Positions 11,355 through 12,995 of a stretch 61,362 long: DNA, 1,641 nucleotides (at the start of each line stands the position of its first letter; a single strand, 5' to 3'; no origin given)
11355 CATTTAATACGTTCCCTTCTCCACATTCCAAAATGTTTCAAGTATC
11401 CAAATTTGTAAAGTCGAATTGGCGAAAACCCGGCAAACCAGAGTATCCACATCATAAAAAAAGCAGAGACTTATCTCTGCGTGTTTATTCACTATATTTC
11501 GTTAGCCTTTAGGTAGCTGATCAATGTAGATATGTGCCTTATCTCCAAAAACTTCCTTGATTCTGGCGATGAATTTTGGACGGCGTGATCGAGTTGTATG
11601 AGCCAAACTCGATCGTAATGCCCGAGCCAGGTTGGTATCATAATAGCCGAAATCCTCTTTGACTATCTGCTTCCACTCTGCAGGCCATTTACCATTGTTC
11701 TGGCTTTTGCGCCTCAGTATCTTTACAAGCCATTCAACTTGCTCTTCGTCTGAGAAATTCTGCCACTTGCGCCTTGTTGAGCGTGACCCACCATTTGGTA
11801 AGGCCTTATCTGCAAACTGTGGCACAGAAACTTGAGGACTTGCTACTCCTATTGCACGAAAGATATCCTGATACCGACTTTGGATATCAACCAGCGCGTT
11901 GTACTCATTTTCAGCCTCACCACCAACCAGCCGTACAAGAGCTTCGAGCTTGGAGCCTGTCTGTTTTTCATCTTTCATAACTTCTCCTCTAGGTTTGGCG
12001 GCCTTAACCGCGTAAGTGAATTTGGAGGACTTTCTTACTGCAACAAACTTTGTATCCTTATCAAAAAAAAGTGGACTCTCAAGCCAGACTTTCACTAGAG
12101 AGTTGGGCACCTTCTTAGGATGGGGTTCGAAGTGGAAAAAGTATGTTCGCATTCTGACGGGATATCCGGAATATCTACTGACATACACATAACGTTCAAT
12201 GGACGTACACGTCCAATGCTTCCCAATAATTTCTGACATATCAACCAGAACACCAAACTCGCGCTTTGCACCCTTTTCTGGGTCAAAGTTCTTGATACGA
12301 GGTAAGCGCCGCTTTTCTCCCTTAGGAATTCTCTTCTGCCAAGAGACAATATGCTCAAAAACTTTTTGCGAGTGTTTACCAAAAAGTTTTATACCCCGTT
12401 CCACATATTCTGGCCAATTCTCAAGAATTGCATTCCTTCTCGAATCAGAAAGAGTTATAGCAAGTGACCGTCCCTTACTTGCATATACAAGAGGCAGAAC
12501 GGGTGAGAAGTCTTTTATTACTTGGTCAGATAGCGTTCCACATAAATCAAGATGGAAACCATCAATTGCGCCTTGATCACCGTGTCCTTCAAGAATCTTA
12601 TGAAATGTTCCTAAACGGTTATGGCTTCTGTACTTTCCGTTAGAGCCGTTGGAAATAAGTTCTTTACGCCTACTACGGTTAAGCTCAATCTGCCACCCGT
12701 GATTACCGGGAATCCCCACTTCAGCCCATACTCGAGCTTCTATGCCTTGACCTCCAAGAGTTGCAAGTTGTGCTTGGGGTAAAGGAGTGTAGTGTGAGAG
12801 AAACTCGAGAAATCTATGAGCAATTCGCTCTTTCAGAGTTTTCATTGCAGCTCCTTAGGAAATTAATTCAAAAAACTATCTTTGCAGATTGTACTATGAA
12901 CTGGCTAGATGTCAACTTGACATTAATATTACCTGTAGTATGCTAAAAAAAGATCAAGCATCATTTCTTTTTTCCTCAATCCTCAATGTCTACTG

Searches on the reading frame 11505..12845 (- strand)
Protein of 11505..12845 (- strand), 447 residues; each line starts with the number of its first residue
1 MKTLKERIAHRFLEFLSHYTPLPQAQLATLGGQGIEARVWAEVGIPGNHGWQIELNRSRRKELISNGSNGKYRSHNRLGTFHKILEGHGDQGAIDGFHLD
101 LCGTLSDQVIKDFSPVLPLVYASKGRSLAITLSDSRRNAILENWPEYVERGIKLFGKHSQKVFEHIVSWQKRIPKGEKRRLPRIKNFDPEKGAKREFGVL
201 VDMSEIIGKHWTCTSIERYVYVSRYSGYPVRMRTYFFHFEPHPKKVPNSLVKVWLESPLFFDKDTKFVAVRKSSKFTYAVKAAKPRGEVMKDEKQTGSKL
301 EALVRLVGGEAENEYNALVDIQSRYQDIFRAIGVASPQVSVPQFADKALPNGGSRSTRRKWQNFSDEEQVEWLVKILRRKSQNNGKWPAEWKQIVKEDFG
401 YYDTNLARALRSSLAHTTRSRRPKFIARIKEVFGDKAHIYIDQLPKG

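Call 3: search_protein_families(library=pfam, proteins=[window:11505-12845:-], max_evalue=1)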
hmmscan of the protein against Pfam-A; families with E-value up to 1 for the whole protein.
window:11505-12845:- (447 aa): 0 families

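Call 4: search_protein_families(library=padloc, proteins=[window:11505-12845:-], max_evalue=1)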
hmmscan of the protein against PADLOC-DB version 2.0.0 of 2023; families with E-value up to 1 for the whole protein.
window:11505-12845:- (447 aa): 0 families

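Call 5: search_protein_families(library=ncbifam, proteins=[window:11505-12845:-], max_evalue=1)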
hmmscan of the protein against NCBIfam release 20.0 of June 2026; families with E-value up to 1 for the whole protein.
window:11505-12845:- (447 aa): 0 families

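Call 26: search_solved_structures(query=A2, max_evalue=10, show_alignments=3)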
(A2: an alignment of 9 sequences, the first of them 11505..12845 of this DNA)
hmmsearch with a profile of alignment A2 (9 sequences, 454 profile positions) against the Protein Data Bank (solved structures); distinct sequences matched with E-value up to 10: 0.

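Call 27: search_protein_families(library=pfam, alignment_id=A2, max_evalue=5)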
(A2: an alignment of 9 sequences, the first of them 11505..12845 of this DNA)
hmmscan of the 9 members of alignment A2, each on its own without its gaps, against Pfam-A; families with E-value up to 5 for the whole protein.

A. member 1, window:11505-12845:- (447 aa): 0 families

B. families by the number of members that match (of 9 scanned): 6 families
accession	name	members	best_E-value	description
PF18719.7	ArlS_N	1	0.025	ArlS sensor domain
PF04832.17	SOUL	1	0.12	SOUL heme-binding protein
PF19361.4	DUF5937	1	0.15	Family of unknown function (DUF5937)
PF02522.19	Antibiotic_NAT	1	0.18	Aminoglycoside 3-N-acetyltransferase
PF22564.2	HAAS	1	0.23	HAAS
PF08614.16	ATG16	1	0.29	Autophagy protein 16 (ATG16)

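Call 28: find_homologous_proteins(query=window:11505-12845:-)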
Query window:11505-12845:- (447 aa): 71 proteins with E <= 0.001 among 7254 candidates.
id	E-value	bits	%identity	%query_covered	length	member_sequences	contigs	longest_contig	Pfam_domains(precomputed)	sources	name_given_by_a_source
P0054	0.0e+0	1031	100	100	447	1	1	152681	-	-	-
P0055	3.8e-128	446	49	100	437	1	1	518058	-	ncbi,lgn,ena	-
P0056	1.2e-111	392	44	100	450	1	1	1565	-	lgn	-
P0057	2.4e-111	391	44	100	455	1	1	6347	-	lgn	-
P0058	1.7e-107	378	44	99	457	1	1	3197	-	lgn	-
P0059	2.5e-106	374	42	99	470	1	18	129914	-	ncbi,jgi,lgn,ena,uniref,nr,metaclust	ncbi:MAG: hypothetical protein A3A96_01925 [Candidatus Zambryskibacteria bacterium RIFCSPLOWO2_01_FU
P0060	3.5e-105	370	44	99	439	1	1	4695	-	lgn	-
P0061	4.5e-105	370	43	100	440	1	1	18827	-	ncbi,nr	ncbi:MAG: hypothetical protein JWN50_473 [Parcubacteria group bacterium]|nr:hypothetical protein [Pa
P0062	1.1e-104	369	44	100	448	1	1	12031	-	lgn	-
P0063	5.4e-104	367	43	100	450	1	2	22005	-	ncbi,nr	ncbi:MAG: hypothetical protein KGI79_01095 [Patescibacteria group bacterium]|nr:hypothetical protein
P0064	7.0e-104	366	42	100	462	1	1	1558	-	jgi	-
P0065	7.4e-103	363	43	98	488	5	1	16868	-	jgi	-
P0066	1.5e-102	362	43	99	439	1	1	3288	-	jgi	-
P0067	2.0e-102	361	40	100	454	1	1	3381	-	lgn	-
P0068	4.3e-101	357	41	100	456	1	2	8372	-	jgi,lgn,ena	jgi:hypothetical protein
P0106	1.7e-47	180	39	60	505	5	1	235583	-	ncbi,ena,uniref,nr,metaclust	ncbi:hypothetical protein A2856_00435 [Candidatus Uhrbacteria bacterium RIFCSPHIGHO2_01_FULL_63_20]|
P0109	2.9e-44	170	31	98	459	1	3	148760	-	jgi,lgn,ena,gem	-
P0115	1.0e-40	158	33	74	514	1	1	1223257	-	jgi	jgi:hypothetical protein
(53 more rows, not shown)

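Call 32: search_solved_structures(query=A3, max_evalue=10, show_alignments=3)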
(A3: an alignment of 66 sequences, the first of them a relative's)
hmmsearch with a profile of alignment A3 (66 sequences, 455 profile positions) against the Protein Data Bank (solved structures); distinct sequences matched with E-value up to 10: 5.
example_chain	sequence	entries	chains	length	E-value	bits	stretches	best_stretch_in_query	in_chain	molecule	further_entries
1s94_A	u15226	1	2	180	0.24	13.8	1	306-448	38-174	s-syntaxin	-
7usc_E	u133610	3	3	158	0.57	12.6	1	146-218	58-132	Abl interactor 2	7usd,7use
3p8c_F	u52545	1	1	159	0.58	12.6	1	146-218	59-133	Abl interactor 2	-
4v7e_Cu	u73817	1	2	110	1.3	11.4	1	292-371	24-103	60S ribosomal protein P1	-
3c6c_A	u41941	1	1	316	2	10.8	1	25-61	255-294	3-keto-5-aminohexanoate cleavage enzyme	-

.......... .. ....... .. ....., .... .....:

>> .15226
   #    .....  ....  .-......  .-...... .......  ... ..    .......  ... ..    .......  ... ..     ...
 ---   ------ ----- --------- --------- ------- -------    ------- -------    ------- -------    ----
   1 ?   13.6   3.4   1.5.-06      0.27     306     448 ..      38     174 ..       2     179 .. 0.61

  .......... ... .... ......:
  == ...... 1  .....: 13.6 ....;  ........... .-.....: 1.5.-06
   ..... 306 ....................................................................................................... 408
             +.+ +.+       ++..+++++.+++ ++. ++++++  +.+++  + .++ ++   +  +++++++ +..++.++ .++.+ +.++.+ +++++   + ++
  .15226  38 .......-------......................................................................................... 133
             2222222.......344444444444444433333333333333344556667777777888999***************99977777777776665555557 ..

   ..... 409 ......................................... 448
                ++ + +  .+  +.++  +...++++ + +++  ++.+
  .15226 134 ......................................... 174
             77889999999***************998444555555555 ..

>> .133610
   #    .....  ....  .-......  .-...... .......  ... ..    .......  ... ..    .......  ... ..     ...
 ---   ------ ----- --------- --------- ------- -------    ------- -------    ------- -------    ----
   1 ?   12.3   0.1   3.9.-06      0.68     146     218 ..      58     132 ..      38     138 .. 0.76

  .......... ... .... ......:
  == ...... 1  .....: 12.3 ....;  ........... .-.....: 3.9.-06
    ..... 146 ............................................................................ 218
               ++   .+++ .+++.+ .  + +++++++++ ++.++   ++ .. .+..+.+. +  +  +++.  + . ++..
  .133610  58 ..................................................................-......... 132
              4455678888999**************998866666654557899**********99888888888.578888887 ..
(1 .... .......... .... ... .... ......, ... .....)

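Call 33: find_encoding_contigs(protein=P0115, flank=8000, max_places=1)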
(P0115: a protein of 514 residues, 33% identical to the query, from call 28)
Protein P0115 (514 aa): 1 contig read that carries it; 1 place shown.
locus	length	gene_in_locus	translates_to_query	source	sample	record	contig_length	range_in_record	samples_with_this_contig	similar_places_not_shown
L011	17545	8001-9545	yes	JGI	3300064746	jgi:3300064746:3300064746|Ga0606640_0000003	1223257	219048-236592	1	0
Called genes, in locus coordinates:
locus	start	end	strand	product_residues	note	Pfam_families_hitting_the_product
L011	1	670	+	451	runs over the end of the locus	PF00009:GTP_EFTU (weak), PF01926:MMR_HSR1, PF02421:FeoB_N, PF03193:RsgA_GTPase (weak), PF00009:GTP_EFTU, PF01926:MMR_HSR1, PF02421:FeoB_N, PF14714:KH_dom-like, +9 more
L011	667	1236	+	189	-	PF01195:Pept_tRNA_hydro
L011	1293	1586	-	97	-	-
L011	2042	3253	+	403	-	-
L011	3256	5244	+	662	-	PF13589:HATPase_c_3 (weak)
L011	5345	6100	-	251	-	-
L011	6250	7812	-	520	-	-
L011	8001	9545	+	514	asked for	-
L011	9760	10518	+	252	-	-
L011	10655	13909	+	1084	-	PF17757:UvrB_inter, PF02559:CarD_TRCF_RID, PF00270:DEAD, PF04851:ResIII, PF00271:Helicase_C, PF03461:TRCF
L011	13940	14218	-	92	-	-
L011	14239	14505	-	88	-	-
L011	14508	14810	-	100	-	-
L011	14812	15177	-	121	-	-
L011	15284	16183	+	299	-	PF02481:DNA_processg_A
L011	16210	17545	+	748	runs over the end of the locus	PF01751:Toprim, PF01131:Topoisom_bac, PF01396:Zn_ribbon_Top1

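Call 34: find_encoding_contigs(protein=P0106, flank=8000, max_places=1)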
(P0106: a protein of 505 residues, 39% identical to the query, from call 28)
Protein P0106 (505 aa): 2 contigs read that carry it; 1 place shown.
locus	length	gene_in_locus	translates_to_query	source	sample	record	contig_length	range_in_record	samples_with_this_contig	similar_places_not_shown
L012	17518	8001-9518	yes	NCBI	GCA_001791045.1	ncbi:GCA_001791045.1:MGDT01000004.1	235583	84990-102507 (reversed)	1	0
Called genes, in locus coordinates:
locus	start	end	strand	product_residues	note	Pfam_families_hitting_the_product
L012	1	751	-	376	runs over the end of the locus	PF13439:Glyco_transf_4, PF20706:GT4-conflict, PF00534:Glycos_transf_1, PF13692:Glyco_trans_1_4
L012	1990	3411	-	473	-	PF13727:CoA_binding_3 (weak), PF02397:Bac_transf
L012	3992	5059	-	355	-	-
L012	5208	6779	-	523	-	-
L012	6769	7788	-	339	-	-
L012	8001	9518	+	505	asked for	-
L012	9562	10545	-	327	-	PF00579:tRNA-synt_1b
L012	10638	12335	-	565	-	PF00753:Lactamase_B, PF12706:Lactamase_B_2, PF22505:RNase_J_b_CASP, PF17770:RNase_J_C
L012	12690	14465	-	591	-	PF00496:SBP_bac_5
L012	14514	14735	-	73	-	PF03840:SecG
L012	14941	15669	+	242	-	PF13462:Thioredoxin_4, PF01323:DSBA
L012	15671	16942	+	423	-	PF18895:T4SS_pilin (weak)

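Call 35: find_encoding_contigs(protein=P0109, flank=8000, max_places=1)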
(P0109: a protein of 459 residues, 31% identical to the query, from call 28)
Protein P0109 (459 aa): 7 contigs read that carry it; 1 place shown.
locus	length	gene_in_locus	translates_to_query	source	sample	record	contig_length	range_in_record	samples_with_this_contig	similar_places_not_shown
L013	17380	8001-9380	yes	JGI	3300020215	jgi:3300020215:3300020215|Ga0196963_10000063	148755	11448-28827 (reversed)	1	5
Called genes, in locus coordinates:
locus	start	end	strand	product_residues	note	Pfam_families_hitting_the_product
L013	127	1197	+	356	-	PF00723:Glyco_hydro_15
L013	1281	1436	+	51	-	PF18930:DUF5679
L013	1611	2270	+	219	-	-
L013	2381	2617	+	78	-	-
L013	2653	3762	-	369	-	PF02557:VanY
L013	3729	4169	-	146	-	-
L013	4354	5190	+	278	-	-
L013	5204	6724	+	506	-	-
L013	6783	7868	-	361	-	-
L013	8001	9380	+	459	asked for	-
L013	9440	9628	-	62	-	PF07043:DUF1328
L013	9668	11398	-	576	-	PF05231:MASE1, PF00512:HisKA, PF02518:HATPase_c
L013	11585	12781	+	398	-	PF00704:Glyco_hydro_18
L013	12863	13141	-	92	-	PF00903:Glyoxalase (weak)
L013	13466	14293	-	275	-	-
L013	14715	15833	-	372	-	PF13091:PLDc_2, PF00614:PLDc (faint), PF13091:PLDc_2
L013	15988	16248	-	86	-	-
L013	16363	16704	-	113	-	-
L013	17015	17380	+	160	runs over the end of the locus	-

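Call 44: predict_structure(alignment_id=A3)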
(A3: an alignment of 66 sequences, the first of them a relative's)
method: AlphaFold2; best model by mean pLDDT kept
length: 447 residues; sequences in the alignment: 66
mean_pLDDT: 86.6   pTM: 0.66
mean pLDDT of the five models: 86.6, 86.0, 85.6, 85.6, 85.2
residues with pLDDT >= 90: 303; 70-90: 81; 50-70: 29; < 50: 34
segments of 3 or more residues with pLDDT < 50: 281-295, 336-354
pLDDT, mean of each block of 10 residues (from residue 1): 91 98 97 91 95 92 73 93 89 94 92 95 97 89 97 95 97 77 80 97 89 96 88 96 78 96 93 67 41 59 89 93 85 55 40 64 96 95 88 94 94 93 97 97 86
secondary structure, 60 per line:
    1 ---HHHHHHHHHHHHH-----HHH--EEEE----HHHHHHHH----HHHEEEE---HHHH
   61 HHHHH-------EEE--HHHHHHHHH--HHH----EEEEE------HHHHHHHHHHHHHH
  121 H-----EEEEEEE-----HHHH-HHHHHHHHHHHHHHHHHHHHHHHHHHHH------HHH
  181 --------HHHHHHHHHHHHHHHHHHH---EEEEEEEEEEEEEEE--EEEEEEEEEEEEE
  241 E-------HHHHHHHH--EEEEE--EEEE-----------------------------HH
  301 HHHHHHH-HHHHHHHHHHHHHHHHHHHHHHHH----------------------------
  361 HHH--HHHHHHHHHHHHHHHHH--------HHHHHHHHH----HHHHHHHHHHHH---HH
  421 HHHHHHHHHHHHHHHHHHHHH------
elements in order: H4-16 E27-30 H35-42 E50-53 H57-65 E73-75 H78-86 E96-100 H107-121 E127-133 H139-142 H144-171 H189-207 E211-225 E228-241 H249-256 E259-263 E266-269 H299-307 H309-332 H366-382 H391-399 H404-415 H419-441
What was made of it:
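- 11502..12845 (-): Gene E, 447 aa. It comprises an orphan class-I SAM-methyltransferase fold (residues 1-270) and a helical C-terminal domain (about 299-441). It is strongly basic (pI 9.9). The AF2 model has pLDDT 87 (call 44).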

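Call 46: fold_search(model_id=the predicted structure, library=pdb)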
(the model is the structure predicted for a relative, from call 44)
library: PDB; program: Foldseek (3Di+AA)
matches with E <= 10: 1257; with E <= 0.001: 36
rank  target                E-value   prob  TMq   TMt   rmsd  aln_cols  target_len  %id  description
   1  5t6b_D                1.5e-05  1.00  0.28  0.31   8.7       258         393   13  X-ray structure of the KijD1 C3-methyltransfeerase, converted to monomeric form (released 2016-09-14)
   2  5t6b_C                1.7e-05  1.00  0.28  0.31   7.0       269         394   12  X-ray structure of the KijD1 C3-methyltransfeerase, converted to monomeric form (released 2016-09-14)
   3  5t6b_A                2.7e-05  1.00  0.29  0.32   7.6       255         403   12  X-ray structure of the KijD1 C3-methyltransfeerase, converted to monomeric form (released 2016-09-14)
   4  5t64_B                4.6e-05  1.00  0.28  0.31   7.8       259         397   12  X-ray structure of the C3-methyltransferase KijD1 from Actinomadura kijaniata in complex with TDP and SAH (released 2016-09-14)
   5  5t6b_B                4.9e-05  1.00  0.30  0.32   8.6       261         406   11  X-ray structure of the KijD1 C3-methyltransfeerase, converted to monomeric form (released 2016-09-14)
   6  5t67_A                5.4e-05  1.00  0.29  0.31   7.0       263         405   12  x-ray structure of the KijD1 C3-methyltransferase from Actinomadura kijaniata in complex with SAH and dTDP-sugar produ (released 2016-09-14)
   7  9k2f_B                6.8e-05  1.00  0.27  0.48  11.0       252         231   10  Crystal Structure of CyaF/SAH in open conformational state (released 2025-10-22)
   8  4e30                  7.5e-05  1.00  0.29  0.32   6.5       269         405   10  X-ray Structure of the H181N/E224Q double mutant of TcaB9, a C-3'-Methyltransferase, in Complex with S-Adenosyl-L-Homocy (released 2012-04-25)
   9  3ndi                  8.4e-05  1.00  0.29  0.32   6.4       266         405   10  X-ray Structure of a C-3'-Methyltransferase in Complex with S-adenosylmethionine and dTMP (released 2010-06-30)
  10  4e2x                  1.3e-04  1.00  0.28  0.31   6.5       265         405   12  X-ray Structure of the Y222F mutant of TcaB9, a C-3'-Methyltransferase, in Complex with S-Adenosyl-L-Homocysteine and dT (released 2012-04-25)
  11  5t67_B                1.3e-04  1.00  0.27  0.30   7.6       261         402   10  x-ray structure of the KijD1 C3-methyltransferase from Actinomadura kijaniata in complex with SAH and dTDP-sugar produ (released 2016-09-14)
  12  9ko3_D                1.4e-04  1.00  0.25  0.57   6.1       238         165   12  Crystal structure of Agrobacterium tumefaciens PmtA with SAH (released 2025-04-23)
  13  4e33                  1.5e-04  1.00  0.29  0.32   6.5       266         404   10  X-ray Structure of the C-3'-Methyltransferase TcaB9 in Complex with S-Adenosyl-L-Homocysteine and Reduced dTDP-Sugar Sub (released 2012-04-25)
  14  4rv9                  1.6e-04  1.00  0.29  0.30   8.9       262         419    9  Crystal structure of MtmC in complex with SAH (released 2015-02-04)
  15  3tpz_B                2.6e-04  1.00  0.27  0.41   8.9       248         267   10  2.1 Angstrom crystal structure of the L114P mutant of E. Coli KsgA (released 2012-02-15)
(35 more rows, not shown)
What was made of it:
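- Checked: The obligate partner E next door has a methyltransferase fold (call 46).
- E's best structural matches are sugar, lipid, catechol and rRNA methyltransferases (call 46).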

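Call 67: search_protein_representatives(alignment_id=A3)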
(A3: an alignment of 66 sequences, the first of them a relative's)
Query: 66 sequences, 455 profile positions. Proteins with E-value up to 0.001 (for the whole library): 218; up to 1e-10: 183; up to 1e-30: 161. The best 150 are listed.
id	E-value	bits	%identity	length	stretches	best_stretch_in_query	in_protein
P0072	2.8e-180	616.9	-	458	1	1-450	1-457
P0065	4.1e-164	563.6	-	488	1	1-449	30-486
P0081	2.5e-163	561.0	-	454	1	1-450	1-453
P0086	2.1e-161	554.7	-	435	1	4-450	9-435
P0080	8.4e-161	552.7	-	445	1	1-452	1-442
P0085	3.7e-159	547.3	-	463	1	2-450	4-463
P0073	4.1e-159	547.1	-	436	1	1-450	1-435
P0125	6.7e-159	546.4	-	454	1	1-451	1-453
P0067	6.8e-159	546.4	-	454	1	1-451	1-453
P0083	5.6e-158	543.4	-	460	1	1-451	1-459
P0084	2.4e-157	541.3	-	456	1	1-449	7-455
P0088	2.6e-156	537.9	-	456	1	1-451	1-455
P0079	2.8e-155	534.5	-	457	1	5-450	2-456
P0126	1.1e-154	532.5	-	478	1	3-450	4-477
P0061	1.6e-154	532.0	-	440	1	1-450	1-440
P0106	8.0e-126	437.4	-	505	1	2-450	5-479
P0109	4.9e-121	421.6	-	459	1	1-450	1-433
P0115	2.6e-107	376.4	-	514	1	2-437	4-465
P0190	2.8e-72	260.9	-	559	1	1-434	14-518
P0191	3.9e-72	260.4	-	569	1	3-447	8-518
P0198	1.6e-66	241.9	-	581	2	4-205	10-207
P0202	2.7e-64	234.6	-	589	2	1-202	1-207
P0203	3.0e-63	231.1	-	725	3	3-208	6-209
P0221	2.2e-51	192.0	-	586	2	1-208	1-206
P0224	3.5e-49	184.7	-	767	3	2-205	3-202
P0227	5.0e-48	180.9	-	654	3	1-205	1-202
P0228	2.1e-47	178.9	-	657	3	3-208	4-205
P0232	3.7e-44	168.2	-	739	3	4-198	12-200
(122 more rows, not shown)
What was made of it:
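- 11502..12845 (-): It is a closed family of 218 representatives (call 67).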

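Call 68: search_protein_families(library=pfam, proteins=[P0203, P0224, P0227, P0228, P0232, P0198, P0202, P0221, P0191, P0190], max_evalue=0.01)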
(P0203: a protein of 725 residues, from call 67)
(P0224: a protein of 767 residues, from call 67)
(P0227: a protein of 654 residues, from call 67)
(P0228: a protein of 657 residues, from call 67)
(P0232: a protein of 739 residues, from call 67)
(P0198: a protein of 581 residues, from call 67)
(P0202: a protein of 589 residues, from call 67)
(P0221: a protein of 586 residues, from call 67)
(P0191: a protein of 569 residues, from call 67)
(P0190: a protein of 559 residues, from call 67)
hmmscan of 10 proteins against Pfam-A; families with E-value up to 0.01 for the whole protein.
P0203 (725 aa): 0 families

P0224 (767 aa): 0 families

P0227 (654 aa): 0 families

P0228 (657 aa): 0 families

P0232 (739 aa): 0 families

P0198 (581 aa): 0 families

P0202 (589 aa): 0 families

P0221 (586 aa): 0 families

P0191 (569 aa): 0 families

P0190 (559 aa): 0 families

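Call 73: search_protein_families(library=phrogs, proteins=[window:11505-12845:-], max_evalue=0.1)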
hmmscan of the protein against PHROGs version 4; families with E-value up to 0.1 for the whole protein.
window:11505-12845:- (447 aa): 1 family
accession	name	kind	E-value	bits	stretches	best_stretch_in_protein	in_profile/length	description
phrog_14271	-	unknown function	0.099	13.9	0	146-170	20-44/85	-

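Call 74: search_protein_families(library=pfam, proteins=[L013:6786-7883:-, L011:2042-3250:+, L011:3256-5241:+, L011:5348-6100:-, L011:6253-7812:-, L011:9760-10515:+], max_evalue=0.1)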
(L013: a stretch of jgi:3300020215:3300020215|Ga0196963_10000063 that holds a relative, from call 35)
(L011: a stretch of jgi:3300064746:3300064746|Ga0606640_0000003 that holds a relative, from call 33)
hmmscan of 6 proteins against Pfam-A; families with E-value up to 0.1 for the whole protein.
L013:6786-7883:- (366 aa): 0 families

L011:2042-3250:+ (403 aa): 1 family
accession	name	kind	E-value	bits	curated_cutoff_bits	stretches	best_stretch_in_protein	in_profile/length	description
PF13384.12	HTH_23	-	0.085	13.2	24.6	0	210-232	23-45/50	Homeodomain-like domain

L011:3256-5241:+ (662 aa): 2 families
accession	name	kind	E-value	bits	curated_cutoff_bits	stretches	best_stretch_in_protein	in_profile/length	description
PF13589.12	HATPase_c_3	-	5.7e-08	33.3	25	1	30-115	5-98/137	Histidine kinase-, DNA gyrase B-, and HSP90-like ATPase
PF02518.31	HATPase_c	-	0.0017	19.2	26.4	1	32-99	10-80/111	Histidine kinase-, DNA gyrase B-, and HSP90-like ATPase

L011:5348-6100:- (251 aa): 1 family
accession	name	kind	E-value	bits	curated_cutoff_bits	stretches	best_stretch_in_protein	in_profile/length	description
PF22913.1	NBAS_11th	-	0.033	14.6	27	0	1-86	13-97/125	NBAS subunit of NRZ tethering complex, C-terminal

L011:6253-7812:- (520 aa): 2 families
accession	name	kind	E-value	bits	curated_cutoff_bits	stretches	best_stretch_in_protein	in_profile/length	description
PF16524.11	RisS_PPD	-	0.056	14.3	27.5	0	429-475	48-94/107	Periplasmic domain of Sensor histidine kinase RisS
PF00700.27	Flagellin_C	-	0.082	13.7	23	0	138-184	2-48/86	Bacterial flagellin C-terminal helical region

L011:9760-10515:+ (252 aa): 0 families

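Call 77: search_dna_similar(query=window:11505-12845:-, collection=plasmids, mode=protein, max_evalue=0.001, max_rows=10)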
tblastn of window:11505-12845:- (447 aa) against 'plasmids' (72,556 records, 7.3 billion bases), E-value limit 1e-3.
No match.

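Call 78: search_dna_similar(query=window:11505-12845:-, collection=phages, mode=protein, max_evalue=0.001, max_rows=10)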
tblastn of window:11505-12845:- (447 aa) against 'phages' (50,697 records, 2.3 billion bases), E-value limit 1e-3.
No match.

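Call 94: fold_search(model_id=the predicted structure, library=viral)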
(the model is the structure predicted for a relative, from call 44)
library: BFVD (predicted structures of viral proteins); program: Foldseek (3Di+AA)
matches with E <= 10: 479; with E <= 0.001: 9
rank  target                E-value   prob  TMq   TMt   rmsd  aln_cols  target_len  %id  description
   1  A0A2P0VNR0            5.5e-06  1.00  0.31  0.44  15.7       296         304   14  Chromo domain-containing protein [Tetraselmis virus 1]
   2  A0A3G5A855            2.2e-05  1.00  0.32  0.44   5.4       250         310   10  Uncharacterized protein [Hyperionvirus sp.]
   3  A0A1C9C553            1.2e-04  1.00  0.26  0.40  11.3       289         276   12  Putative mRNA cap guanine-N7 methyltransferase [Heterosigma akashiwo virus 01]
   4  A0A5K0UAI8            3.5e-04  1.00  0.27  0.45   6.8       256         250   10  Uncharacterized protein [Yasminevirus sp. GU-2018]
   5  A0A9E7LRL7            3.5e-04  0.99  0.25  0.21  24.2       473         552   10  (no name in the UniProt tables at hand)
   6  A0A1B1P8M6            5.5e-04  1.00  0.27  0.30  15.7       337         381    9  GIY-YIG domain-containing protein [Klebsiella phage vB_KpnM_KpV477]
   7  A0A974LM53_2          7.5e-04  0.96  0.20  0.11  20.1       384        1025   11  RNA-directed RNA polymerase L (Fragment) [Oberland virus]
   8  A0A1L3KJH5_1          8.0e-04  0.98  0.28  0.10  32.8       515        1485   10  (no name in the UniProt tables at hand)
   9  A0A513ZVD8            8.9e-04  1.00  0.25  0.19   9.8       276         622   11  Methyltransferase [Fusarium redolens polymycovirus 1]
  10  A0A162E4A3            1.2e-03  1.00  0.25  0.23   7.3       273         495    7  GIY-YIG domain-containing protein [Klebsiella phage PKO111]
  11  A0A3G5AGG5            1.2e-03  0.97  0.28  0.12  24.6       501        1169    8  mRNA-capping enzyme [Solumvirus sp.]
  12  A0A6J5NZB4            1.4e-03  1.00  0.25  0.45   6.9       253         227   13  Tam Trans-aconitate 2-methyltransferase [uncultured Caudovirales phage]
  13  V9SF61                1.4e-03  1.00  0.23  0.14   6.7       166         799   13  Putative mRNA capping enzyme [Tunisvirus fontaine2]
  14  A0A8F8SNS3            1.6e-03  0.99  0.21  0.33  12.9       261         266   11  (no name in the UniProt tables at hand)
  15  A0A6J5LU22            1.8e-03  0.99  0.25  0.23  22.7       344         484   12  AdoMet_MTases domain containing protein [uncultured Caudovirales phage]
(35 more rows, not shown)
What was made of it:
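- On Class-I SAM-dependent methyltransferases (protein E): The secondary-structure order is beta1 to beta5, a helical insert, then the beta6-beta7 hairpin (calls 44, 46, 94).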
